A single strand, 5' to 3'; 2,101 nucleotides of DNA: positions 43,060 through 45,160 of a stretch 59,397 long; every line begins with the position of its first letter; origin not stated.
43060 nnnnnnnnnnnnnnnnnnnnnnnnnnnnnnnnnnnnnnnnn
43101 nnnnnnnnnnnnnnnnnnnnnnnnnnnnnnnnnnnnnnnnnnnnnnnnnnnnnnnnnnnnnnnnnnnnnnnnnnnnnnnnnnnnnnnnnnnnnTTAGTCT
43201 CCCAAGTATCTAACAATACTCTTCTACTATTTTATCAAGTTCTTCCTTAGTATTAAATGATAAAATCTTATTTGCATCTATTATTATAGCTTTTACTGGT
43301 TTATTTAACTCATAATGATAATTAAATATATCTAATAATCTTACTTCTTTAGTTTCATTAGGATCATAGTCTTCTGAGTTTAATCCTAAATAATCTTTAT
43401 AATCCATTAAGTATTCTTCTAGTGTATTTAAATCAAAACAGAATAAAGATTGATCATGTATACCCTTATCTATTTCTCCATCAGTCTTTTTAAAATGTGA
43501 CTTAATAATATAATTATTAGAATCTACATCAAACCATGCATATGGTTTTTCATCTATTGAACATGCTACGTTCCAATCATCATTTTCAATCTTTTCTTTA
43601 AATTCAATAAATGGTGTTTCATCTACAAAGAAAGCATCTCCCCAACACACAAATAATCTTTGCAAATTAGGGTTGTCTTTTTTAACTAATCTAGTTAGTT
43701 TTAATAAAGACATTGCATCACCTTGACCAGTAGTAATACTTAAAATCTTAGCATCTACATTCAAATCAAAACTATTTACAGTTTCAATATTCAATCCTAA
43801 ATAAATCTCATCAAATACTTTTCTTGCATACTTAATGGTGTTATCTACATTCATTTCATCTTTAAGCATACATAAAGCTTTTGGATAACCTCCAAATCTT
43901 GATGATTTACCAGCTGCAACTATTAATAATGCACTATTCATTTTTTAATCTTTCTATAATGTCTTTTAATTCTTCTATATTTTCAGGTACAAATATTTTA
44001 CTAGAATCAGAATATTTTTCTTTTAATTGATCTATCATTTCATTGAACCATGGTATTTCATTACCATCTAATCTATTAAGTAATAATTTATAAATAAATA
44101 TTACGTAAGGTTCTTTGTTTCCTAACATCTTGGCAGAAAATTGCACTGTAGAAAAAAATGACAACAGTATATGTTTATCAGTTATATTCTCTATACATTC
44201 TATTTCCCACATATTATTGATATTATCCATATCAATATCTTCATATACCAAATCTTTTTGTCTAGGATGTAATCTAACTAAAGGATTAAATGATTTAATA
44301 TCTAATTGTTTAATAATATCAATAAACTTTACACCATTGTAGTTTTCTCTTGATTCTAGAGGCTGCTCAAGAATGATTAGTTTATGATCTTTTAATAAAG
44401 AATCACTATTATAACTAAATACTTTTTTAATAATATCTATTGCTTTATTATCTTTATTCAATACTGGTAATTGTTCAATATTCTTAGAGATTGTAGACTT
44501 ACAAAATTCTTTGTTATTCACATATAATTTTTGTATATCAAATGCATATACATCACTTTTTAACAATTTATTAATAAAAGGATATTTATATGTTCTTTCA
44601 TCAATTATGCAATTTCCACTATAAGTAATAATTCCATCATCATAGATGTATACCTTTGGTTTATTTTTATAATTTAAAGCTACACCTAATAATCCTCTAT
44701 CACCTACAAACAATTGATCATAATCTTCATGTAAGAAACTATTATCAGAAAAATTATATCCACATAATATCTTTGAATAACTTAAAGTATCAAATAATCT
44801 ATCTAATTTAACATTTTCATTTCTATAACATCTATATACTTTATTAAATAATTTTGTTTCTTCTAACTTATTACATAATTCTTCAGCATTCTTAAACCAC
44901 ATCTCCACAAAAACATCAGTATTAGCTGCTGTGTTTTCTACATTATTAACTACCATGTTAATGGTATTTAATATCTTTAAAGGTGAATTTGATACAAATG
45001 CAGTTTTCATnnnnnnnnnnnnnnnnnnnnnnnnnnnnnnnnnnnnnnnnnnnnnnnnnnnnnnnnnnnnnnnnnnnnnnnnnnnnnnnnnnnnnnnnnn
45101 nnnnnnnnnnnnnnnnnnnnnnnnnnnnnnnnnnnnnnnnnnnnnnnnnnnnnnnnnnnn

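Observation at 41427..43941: CofD-family transferase fused to a HAD phosphatase, paired with a MobA-like nucleotidyltransferase, inside a Wzx-type glycan operon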

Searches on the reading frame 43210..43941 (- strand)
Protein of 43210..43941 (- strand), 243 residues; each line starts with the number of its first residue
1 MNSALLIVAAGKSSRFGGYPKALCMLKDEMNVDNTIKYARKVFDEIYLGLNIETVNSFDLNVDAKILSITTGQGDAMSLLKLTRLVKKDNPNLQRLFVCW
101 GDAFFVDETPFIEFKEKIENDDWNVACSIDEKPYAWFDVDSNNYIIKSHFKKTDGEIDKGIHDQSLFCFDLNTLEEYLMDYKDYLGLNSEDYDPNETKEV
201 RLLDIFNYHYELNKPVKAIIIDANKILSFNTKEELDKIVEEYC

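Call 4: search_protein_families(library=pfam, proteins=[window:43210-43941:-], max_evalue=0.01)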
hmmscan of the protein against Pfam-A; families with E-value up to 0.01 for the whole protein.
window:43210-43941:- (243 aa): 1 family
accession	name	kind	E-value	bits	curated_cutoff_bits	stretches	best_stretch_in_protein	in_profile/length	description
PF12804.13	NTP_transf_3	-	4.9e-09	37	27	1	6-130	2-123/160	MobA-like NTP transferase domain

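Call 5: search_protein_families(library=ncbifam, proteins=[window:43210-43941:-], max_evalue=0.01)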
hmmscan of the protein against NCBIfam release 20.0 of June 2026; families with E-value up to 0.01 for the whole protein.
window:43210-43941:- (243 aa): 3 families
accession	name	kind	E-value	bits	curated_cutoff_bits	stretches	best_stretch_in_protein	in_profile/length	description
NF010939.0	PRK14359.1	equivalog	3.4e-05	22.6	592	1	2-237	2-228/430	bifunctional UDP-N-acetylglucosamine diphosphorylase/glucosamine-1-phosphate N-acetyltransferase GlmU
NF001457.0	PRK00317.1-3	equivalog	0.0014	18.2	164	1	6-61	5-61/200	molybdenum cofactor guanylyltransferase MobA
TIGR02665.1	molyb_mobA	equivalog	0.0034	17.5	151.85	1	5-64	3-62/186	molybdenum cofactor guanylyltransferase MobA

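Call 24: find_homologous_proteins(query=window:43210-43941:-, max_evalue=0.001)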
Query window:43210-43941:- (243 aa): 150 proteins with E <= 0.001 among 442 candidates; the best 120 are listed.
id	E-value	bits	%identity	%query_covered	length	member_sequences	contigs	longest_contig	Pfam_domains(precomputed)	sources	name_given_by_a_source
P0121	1.8e-156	537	98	100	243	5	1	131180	PF12804.14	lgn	-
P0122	1.0e-127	443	80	100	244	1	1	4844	PF12804.14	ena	-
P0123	1.9e-127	442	80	100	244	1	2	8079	PF12804.14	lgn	-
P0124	6.5e-111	388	69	100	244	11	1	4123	PF12804.14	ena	-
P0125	2.4e-109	383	69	100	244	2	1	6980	PF12804.14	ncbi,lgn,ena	-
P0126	1.8e-107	376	68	100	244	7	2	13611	PF12804.14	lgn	-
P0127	9.4e-106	371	67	100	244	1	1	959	PF12804.14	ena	-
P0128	1.2e-105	370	68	100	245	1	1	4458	PF12804.14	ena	-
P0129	2.5e-104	366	66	100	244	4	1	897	PF12804.14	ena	-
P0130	1.4e-102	360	66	100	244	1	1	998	PF12804.14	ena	-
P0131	3.9e-102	359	64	100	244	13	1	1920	PF12804.14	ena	-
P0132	1.2e-101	357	65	100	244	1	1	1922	PF12804.14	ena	-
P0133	9.2e-100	351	64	97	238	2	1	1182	PF12804.14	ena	-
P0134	4.3e-95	336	62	98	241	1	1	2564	PF12804.14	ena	-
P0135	4.9e-94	332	63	99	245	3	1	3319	PF12804.14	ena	-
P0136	8.6e-93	328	63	99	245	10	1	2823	PF12804.14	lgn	-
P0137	1.0e-92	328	63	99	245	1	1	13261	PF12804.14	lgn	-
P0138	1.9e-92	327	64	98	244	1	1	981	PF12804.14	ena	-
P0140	3.0e-87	310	57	99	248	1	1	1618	PF12804.14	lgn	-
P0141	1.5e-67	246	49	95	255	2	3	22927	PF12804.14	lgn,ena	-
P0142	2.7e-66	242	50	96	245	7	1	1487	PF12804.14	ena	-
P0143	3.7e-66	241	48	98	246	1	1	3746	PF12804.14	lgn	-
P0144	5.1e-65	237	51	96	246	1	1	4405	PF12804.14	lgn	-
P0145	8.8e-65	237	50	98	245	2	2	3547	PF12804.14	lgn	-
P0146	1.4e-64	236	48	96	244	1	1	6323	PF12804.14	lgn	-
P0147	1.3e-63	233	50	96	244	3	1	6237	PF12804.14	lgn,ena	-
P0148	1.3e-63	233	48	96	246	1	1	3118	PF12804.14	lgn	-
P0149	2.3e-63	232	47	98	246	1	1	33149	PF12804.14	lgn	-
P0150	4.2e-63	231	49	96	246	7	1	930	PF12804.14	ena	-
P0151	5.2e-63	231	47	97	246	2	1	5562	PF12804.14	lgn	-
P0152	1.4e-62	229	48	99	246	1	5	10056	PF12804.14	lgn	-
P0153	1.8e-62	229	51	97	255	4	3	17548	PF12804.14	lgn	-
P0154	2.7e-62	229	47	98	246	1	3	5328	PF01128.26,PF12804.14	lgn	-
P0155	4.5e-62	228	48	96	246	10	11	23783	PF12804.14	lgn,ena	-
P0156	5.1e-62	228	48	97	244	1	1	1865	PF12804.14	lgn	-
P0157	2.0e-61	226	47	96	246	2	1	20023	PF12804.14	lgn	-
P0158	2.3e-61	225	48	96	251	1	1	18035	PF12804.14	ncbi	-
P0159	1.7e-60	223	46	97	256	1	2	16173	PF12804.14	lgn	-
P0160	3.7e-60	222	47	96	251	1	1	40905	PF12804.14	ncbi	-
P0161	4.2e-60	221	47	96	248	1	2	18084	PF12804.14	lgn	-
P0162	6.3e-60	221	48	99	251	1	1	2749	PF01128.26,PF12804.14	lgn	-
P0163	9.6e-60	220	44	98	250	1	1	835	PF12804.14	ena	-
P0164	1.0e-59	220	45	98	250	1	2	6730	PF12804.14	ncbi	-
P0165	6.5e-59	217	46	96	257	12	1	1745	PF01128.26,PF12804.14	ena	-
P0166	7.6e-59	217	45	96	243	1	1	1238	PF12804.14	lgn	-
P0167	1.2e-58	217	46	98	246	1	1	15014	PF12804.14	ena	-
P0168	1.4e-58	216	45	97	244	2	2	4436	PF12804.14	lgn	-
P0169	2.8e-58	215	44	98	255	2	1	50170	PF01128.26,PF12804.14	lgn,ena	-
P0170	5.6e-58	214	47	98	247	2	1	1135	PF12804.14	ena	-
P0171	8.3e-58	214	46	98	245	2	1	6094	PF12804.14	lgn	-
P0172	9.7e-58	214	45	96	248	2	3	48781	PF12804.14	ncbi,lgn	-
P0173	1.1e-57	213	46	96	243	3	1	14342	PF12804.14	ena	-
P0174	1.2e-57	213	45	98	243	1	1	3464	PF12804.14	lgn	-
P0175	1.2e-57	213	45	96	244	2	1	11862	PF12804.14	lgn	-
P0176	3.2e-57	212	48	97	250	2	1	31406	PF12804.14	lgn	-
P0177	3.9e-57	212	46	98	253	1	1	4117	PF12804.14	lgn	-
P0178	5.9e-57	211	45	97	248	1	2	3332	PF12804.14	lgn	-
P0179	7.6e-57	211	45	95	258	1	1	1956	PF12804.14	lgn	-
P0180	2.1e-56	209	44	96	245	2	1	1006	PF12804.14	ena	-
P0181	3.0e-56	209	45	98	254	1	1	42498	PF12804.14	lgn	-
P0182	7.0e-56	208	47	100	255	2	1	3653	PF01128.26,PF12804.14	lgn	-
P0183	2.3e-55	206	44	96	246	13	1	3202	PF01128.26,PF12804.14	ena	-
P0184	3.0e-55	205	45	96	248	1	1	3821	PF12804.14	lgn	-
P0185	3.5e-55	205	45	100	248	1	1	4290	PF12804.14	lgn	-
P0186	6.0e-55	204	44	98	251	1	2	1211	PF01128.26,PF12804.14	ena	-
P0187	2.2e-54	203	45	97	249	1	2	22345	PF12804.14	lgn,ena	-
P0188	3.6e-54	202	44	99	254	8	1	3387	PF12804.14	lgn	-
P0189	4.5e-54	202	44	97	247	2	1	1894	PF12804.14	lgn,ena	-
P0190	1.4e-53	200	44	97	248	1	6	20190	PF12804.14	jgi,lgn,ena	jgi:molybdopterin-guanine dinucleotide biosynthesis protein A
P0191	4.4e-53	198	44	96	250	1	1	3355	PF12804.14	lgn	-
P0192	8.7e-53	197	46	96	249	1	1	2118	PF12804.14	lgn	-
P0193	1.4e-52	197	44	100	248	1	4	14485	PF12804.14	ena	-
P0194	2.6e-52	196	42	98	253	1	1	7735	PF12804.14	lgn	-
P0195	1.8e-51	193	44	98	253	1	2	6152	PF01128.26,PF12804.14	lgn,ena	-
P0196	2.2e-51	193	46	98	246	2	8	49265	PF12804.14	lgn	-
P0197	3.5e-51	192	43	98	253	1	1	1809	PF12804.14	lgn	-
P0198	1.1e-50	191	45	99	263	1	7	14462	PF12804.14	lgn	-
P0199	1.2e-50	190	43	99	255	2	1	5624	PF12804.14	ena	-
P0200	1.9e-50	190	45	99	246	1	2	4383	PF12804.14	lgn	-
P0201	5.4e-50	188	43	99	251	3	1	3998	PF01128.26,PF12804.14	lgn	-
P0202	7.4e-50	188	44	98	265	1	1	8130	PF12804.14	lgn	-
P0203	7.6e-50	188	44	97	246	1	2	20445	PF12804.14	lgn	-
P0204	1.1e-49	187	44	97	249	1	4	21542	PF12804.14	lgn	-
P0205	1.3e-49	187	43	98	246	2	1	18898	PF12804.14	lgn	-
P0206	1.8e-49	187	42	99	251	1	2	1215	PF12804.14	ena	-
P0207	2.6e-49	186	43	99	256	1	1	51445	PF12804.14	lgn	-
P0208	3.5e-49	186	43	99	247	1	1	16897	PF12804.14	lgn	-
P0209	4.4e-49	185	41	98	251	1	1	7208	PF12804.14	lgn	-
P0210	4.6e-49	185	43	99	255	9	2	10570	PF12804.14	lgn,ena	-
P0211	6.0e-49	185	42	99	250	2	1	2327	PF12804.14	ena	-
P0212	2.0e-48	183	42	99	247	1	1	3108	PF12804.14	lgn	-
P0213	2.6e-48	183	44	98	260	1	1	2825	PF12804.14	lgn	-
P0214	2.9e-48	183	41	99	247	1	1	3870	PF12804.14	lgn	-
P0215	3.4e-48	182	42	97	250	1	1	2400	PF12804.14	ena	-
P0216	3.4e-48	182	42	99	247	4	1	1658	PF12804.14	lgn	-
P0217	3.7e-48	182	44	98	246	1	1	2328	PF12804.14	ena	-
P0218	3.9e-48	182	44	96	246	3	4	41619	PF12804.14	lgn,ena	-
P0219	4.8e-48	182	41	99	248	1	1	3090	PF12804.14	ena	-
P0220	5.0e-48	182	41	99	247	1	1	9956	PF12804.14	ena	-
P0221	6.5e-48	181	42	96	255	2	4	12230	PF12804.14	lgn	-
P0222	9.8e-48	181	40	97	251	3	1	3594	PF12804.14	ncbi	-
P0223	1.5e-47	180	42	98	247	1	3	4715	PF12804.14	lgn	-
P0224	1.8e-47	180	41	98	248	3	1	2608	PF12804.14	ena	-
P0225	2.0e-47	180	42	98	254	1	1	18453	PF12804.14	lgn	-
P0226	3.0e-47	179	43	97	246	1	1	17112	PF12804.14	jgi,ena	-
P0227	4.3e-47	179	42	95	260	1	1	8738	PF12804.14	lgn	-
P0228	4.8e-47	179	42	98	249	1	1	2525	PF12804.14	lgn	-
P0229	5.9e-47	178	43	97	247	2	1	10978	PF12804.14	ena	-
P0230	6.5e-47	178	42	98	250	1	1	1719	PF12804.14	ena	-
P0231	8.6e-47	178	42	98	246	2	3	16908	PF12804.14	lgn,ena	-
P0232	8.7e-47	178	43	98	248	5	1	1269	PF12804.14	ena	-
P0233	8.7e-47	178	40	100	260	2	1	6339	PF12804.14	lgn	-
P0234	1.0e-46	178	42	99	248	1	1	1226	PF12804.14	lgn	-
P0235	1.1e-46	177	42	98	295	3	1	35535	PF12804.14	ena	-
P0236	1.6e-46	177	41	98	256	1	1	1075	PF12804.14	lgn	-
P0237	2.1e-46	176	42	98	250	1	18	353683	PF12804.14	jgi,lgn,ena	-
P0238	2.6e-46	176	41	99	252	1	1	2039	PF12804.14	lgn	-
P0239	3.8e-46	176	43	96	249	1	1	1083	PF12804.14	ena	-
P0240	4.1e-46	176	41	96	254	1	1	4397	PF12804.14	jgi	-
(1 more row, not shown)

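Call 26: search_solved_structures(query=A2, max_evalue=1, show_alignments=2)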
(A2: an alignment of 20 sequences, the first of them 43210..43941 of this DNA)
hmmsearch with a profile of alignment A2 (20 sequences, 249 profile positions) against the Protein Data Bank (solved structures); distinct sequences matched with E-value up to 1: 9.
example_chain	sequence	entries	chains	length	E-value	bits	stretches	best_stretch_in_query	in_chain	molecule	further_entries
2e8b_A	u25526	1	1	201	0.00018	23.9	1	6-54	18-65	Probable molybdopterin-guanine dinucleotide biosynthesis protein A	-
2xme_A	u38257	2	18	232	0.0043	19.5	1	6-108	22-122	CTP-INOSITOL-1-PHOSPHATE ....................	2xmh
9dqf_A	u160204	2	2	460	0.021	17.2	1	5-185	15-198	Bifunctional protein GlmU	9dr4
4jis_A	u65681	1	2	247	0.022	17.1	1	7-133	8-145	ribitol-5-phosphate cytidylyltransferase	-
4mnd_A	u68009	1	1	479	0.026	16.9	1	6-107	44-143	CTP L-myo-inositol-1-phosphate cytidylyltransferase/CDP-L-myo-inositol myo-inositolphospho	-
2v0h_A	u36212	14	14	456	0.07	15.5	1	6-126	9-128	BIFUNCTIONAL PROTEIN GLMU | GLUCOSAMINE-1-PHOSPHATE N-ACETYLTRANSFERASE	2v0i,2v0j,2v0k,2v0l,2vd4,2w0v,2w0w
3rsb_A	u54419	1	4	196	0.12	14.7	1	6-76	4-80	Adenosylcobinamide-phosphate guanylyltransferase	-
2mzb_A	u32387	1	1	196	0.13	14.6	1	6-76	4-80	Adenosylcobinamide-phosphate guanylyltransferase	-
3d5n_A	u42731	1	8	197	0.21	13.9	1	5-116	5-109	Q97W15_SULSO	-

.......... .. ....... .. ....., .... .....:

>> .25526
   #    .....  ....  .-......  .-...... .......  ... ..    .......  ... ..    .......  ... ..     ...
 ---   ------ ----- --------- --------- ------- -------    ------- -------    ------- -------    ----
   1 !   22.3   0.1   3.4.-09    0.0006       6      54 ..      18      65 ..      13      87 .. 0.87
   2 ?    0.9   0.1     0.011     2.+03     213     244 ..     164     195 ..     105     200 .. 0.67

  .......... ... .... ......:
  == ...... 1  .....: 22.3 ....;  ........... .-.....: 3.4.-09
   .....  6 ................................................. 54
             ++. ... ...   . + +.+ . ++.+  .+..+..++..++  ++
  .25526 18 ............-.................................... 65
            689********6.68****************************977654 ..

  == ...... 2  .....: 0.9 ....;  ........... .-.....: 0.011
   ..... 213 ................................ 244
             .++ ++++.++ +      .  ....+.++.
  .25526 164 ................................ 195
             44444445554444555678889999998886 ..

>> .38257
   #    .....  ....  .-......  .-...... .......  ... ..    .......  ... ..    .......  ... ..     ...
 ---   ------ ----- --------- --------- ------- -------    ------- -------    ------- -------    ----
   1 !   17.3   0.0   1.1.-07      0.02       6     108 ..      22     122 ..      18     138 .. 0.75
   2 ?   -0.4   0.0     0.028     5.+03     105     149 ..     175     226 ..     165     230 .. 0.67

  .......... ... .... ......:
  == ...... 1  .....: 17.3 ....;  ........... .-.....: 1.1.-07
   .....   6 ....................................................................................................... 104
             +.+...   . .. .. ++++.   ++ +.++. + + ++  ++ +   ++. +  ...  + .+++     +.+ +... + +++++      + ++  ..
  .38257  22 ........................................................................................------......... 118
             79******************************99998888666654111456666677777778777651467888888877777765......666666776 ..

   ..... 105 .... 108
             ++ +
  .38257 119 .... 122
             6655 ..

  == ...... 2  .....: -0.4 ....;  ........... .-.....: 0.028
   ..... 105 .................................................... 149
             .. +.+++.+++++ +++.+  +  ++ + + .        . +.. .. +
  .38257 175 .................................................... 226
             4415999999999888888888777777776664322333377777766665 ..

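Call 37: predict_structure(alignment_id=A2)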
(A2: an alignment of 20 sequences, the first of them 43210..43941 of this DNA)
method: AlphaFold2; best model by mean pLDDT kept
length: 243 residues; sequences in the alignment: 20
mean_pLDDT: 94.4   pTM: 0.91
mean pLDDT of the five models: 94.4, 94.2, 93.9, 93.8, 93.6
residues with pLDDT >= 90: 219; 70-90: 24; 50-70: 0; < 50: 0
segments of 3 or more residues with pLDDT < 50: none
pLDDT, mean of each block of 10 residues (from residue 1): 94 82 93 98 98 92 97 95 98 97 96 95 96 95 96 95 96 95 94 90 94 96 91 93 92
secondary structure, 60 per line:
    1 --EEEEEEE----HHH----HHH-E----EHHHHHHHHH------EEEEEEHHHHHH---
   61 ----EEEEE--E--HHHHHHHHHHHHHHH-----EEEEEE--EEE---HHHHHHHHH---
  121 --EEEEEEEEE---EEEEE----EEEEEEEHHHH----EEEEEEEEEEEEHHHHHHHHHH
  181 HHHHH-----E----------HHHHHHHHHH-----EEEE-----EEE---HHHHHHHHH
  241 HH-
elements in order: E3-9 H31-39 E46-51 H52-57 E65-69 H75-89 E95-100 E103-105 H109-117 E123-131 E135-139 E144-150 H151-154 E159-170 H171-185 H202-211 E217-220 E226-228 H232-242

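Call 40: fold_search(model_id=the predicted structure, library=pdb)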
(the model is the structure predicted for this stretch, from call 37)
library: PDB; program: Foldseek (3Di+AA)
matches with E <= 10: 1577; with E <= 0.001: 874
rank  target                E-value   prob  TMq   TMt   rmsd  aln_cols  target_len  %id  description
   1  7k47                  1.4e-14  1.00  0.74  0.42   3.9       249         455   16  Crystal Structure of Glucosamine-1-phosphate N-acetyltransferase from Stenotrophomonas maltophilia K279a (released 2020-09-23)
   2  2v0j                  1.1e-13  1.00  0.75  0.43   3.8       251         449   17  Characterization of Substrate Binding and Catalysis of the Potential Antibacterial Target N-acetylglucosamine-1-phosphat (released 2008-01-15)
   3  1hm8_A                3.5e-13  1.00  0.72  0.41   3.6       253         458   15  CRYSTAL STRUCTURE OF S.PNEUMONIAE N-ACETYLGLUCOSAMINE-1-PHOSPHATE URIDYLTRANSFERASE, GLMU, BOUND TO ACETYL COENZYME A (released 2001-11-30)
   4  5xhw                  5.5e-13  1.00  0.69  0.73   5.0       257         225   13  Crystal structure of HddC from Yersinia pseudotuberculosis (released 2018-04-25)
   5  2v0h                  7.0e-13  1.00  0.74  0.43   3.9       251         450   17  Characterization of Substrate Binding and Catalysis of the Potential Antibacterial Target N-acetylglucosamine-1-phosphat (released 2008-01-15)
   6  7kr9                  7.5e-13  1.00  0.69  0.39   3.8       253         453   14  Bifunctional enzyme GlmU bound to Zn(II) (released 2021-12-01)
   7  2qkx                  8.4e-13  1.00  0.72  0.47   5.1       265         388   15  N-acetyl glucosamine 1-phosphate uridyltransferase from Mycobacterium tuberculosis complex with N-acetyl glucosamine 1-p (released 2008-07-15)
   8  5vmk_A                9.0e-13  1.00  0.75  0.43   3.9       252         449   17  Crystal structure of a bifunctional GlmU UDP-N-acetylglucosamine diphosphorylase/glucosamine-1- phosphate N-acetyltran (released 2017-05-24)
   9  4ac3                  1.0e-12  1.00  0.70  0.40   3.8       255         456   14  S.pneumoniae GlmU in complex with an antibacterial inhibitor (released 2012-02-15)
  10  2oi6_B                1.1e-12  1.00  0.76  0.43   3.7       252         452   14  E. coli GlmU- Complex with UDP-GlcNAc, CoA and GlcN-1-PO4 (released 2007-06-19)
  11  1hv9_B                1.2e-12  1.00  0.76  0.43   3.7       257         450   14  STRUCTURE OF E. COLI GLMU: ANALYSIS OF PYROPHOSPHORYLASE AND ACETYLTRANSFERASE ACTIVE SITES (released 2001-02-21)
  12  1g95                  1.2e-12  1.00  0.70  0.40   3.7       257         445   14  CRYSTAL STRUCTURE OF S.PNEUMONIAE GLMU, APO FORM (released 2001-05-22)
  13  1jyl_A                1.2e-12  1.00  0.68  0.72   4.3       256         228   13  Catalytic Mechanism of CTP:phosphocholine Cytidylyltransferase from Streptococcus pneumoniae (LicC) (released 2002-02-22)
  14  3spt                  1.2e-12  1.00  0.72  0.39   5.0       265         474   15  Crystal structure of GlmU from Mycobacterium tuberculosis in complex with ACETYL COENZYME A and URIDINE-DIPHOSPHATE-N-AC (released 2012-08-08)
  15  9dr4                  1.3e-12  1.00  0.72  0.41   4.0       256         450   16  Crystal structure of bifunctional GlmU from Staphylococcus aureus NCTC 8325 complexed with UTP, CoA and Glc 1-P (released 2025-05-14)
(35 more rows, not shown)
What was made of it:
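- On MobA-like NTP transferase (PF12804) / sugar-1-P nucleotidyltransferases: Foldseek finds the GlmU N-domain, HddC, LicC and RmlA at E about 1e-13 with TMq about 0.75 (call 40).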

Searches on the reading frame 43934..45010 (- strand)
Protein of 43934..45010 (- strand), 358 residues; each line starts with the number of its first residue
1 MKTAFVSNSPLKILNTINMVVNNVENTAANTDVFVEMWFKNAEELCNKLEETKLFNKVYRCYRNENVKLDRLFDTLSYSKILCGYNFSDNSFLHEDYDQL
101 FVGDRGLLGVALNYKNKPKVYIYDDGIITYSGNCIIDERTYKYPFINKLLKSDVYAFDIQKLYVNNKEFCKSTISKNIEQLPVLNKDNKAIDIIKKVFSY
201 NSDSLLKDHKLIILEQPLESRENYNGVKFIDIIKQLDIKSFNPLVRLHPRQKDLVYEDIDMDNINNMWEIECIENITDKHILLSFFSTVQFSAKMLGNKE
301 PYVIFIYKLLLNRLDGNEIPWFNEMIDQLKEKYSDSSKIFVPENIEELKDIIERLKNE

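Call 4: search_protein_families(library=pfam, proteins=[window:43934-45010:-], max_evalue=0.01)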
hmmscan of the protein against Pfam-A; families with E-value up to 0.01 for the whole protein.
window:43934-45010:- (358 aa): 0 families

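Call 5: search_protein_families(library=ncbifam, proteins=[window:43934-45010:-], max_evalue=0.01)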
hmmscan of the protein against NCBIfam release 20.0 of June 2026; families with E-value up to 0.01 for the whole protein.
window:43934-45010:- (358 aa): 0 families

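Call 61: search_protein_families(library=ncbifam, proteins=[window:43934-45010:-], max_evalue=0.01)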
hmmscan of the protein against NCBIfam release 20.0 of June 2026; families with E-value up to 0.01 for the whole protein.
window:43934-45010:- (358 aa): 0 families

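Call 84: search_solved_structures(query=window:43934-45010:-, max_evalue=10)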
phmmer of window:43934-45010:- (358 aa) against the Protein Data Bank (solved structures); distinct sequences matched with E-value up to 10: 2.
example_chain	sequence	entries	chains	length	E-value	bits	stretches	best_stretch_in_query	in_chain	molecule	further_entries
8x7f_A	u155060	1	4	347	0.11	14.9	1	90-169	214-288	Trifunctional NAD biosynthesis/regulator protein NadR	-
8u5a_A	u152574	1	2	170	1.9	10.9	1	164-237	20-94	Designed myoglobin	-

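Call 85: search_protein_families(library=pfam, proteins=[window:43934-45010:-], max_evalue=0.05)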
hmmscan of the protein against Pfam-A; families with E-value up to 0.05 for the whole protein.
window:43934-45010:- (358 aa): 0 families
